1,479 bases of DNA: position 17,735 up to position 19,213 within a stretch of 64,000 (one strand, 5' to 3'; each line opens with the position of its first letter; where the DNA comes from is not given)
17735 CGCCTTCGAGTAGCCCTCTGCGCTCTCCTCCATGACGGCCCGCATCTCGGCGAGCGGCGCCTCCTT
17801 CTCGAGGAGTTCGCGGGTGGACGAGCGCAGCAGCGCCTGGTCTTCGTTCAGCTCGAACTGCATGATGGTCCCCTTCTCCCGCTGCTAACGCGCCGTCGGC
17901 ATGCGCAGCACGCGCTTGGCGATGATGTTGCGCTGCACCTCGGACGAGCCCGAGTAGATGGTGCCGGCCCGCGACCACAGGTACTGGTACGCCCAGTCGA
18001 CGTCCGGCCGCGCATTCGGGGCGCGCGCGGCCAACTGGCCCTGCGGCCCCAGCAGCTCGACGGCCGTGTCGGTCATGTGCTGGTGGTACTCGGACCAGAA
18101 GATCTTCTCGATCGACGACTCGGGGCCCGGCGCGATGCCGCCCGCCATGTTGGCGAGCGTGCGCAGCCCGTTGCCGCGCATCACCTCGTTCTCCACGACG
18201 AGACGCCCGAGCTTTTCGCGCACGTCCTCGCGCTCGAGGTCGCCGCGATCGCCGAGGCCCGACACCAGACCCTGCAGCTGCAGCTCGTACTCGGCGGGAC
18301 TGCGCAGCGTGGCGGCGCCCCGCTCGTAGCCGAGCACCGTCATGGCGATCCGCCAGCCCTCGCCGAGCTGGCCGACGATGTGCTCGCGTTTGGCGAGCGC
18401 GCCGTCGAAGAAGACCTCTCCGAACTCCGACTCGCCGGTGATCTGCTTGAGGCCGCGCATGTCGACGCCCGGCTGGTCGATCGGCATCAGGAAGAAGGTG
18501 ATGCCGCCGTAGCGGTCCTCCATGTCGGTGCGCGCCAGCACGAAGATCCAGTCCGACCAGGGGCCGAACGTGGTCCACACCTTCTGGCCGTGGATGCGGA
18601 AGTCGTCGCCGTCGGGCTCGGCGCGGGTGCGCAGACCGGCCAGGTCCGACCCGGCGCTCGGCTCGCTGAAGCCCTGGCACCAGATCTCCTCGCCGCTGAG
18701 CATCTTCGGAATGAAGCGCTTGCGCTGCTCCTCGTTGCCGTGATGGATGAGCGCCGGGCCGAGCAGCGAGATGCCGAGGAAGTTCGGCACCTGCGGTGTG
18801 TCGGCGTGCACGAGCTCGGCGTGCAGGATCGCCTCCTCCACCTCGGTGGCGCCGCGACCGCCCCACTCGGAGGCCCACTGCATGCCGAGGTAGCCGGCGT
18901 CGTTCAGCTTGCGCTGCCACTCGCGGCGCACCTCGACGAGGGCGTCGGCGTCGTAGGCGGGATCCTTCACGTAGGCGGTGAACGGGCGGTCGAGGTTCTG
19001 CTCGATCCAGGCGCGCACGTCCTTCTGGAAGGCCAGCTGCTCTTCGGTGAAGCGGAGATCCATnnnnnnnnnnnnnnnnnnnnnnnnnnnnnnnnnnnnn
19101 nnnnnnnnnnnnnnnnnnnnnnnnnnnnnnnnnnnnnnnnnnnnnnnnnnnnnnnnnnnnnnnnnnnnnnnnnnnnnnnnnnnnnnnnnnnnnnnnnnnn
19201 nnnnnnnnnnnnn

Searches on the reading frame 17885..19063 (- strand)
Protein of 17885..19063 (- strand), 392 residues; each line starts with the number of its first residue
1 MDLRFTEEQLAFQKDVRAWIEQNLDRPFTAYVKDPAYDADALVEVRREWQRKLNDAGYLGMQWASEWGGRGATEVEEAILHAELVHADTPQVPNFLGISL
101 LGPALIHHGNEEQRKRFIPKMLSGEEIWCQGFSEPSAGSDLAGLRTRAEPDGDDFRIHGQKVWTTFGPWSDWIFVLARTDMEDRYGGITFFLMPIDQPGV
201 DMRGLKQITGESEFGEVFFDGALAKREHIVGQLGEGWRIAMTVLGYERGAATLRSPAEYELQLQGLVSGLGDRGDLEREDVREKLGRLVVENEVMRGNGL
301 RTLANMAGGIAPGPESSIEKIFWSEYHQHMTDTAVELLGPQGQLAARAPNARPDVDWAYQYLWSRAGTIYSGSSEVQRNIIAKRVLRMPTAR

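Call 6: search_protein_families(library=pfam, proteins=[window:17885-19063:-], max_evalue=0.01)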
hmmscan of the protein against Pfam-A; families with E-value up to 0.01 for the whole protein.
window:17885-19063:- (392 aa): 3 families
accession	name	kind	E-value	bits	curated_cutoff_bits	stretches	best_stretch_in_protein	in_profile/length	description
PF00441.29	Acyl-CoA_dh_1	-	2.8e-21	76.7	22.4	1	234-386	1-150/150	Acyl-CoA dehydrogenase, C-terminal domain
PF02771.21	Acyl-CoA_dh_N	-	3.4e-19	69.7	22.9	1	6-125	1-113/113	Acyl-CoA dehydrogenase, N-terminal domain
PF02770.24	Acyl-CoA_dh_M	-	3.4e-19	69.2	33.3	1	129-220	1-95/97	Acyl-CoA dehydrogenase, middle domain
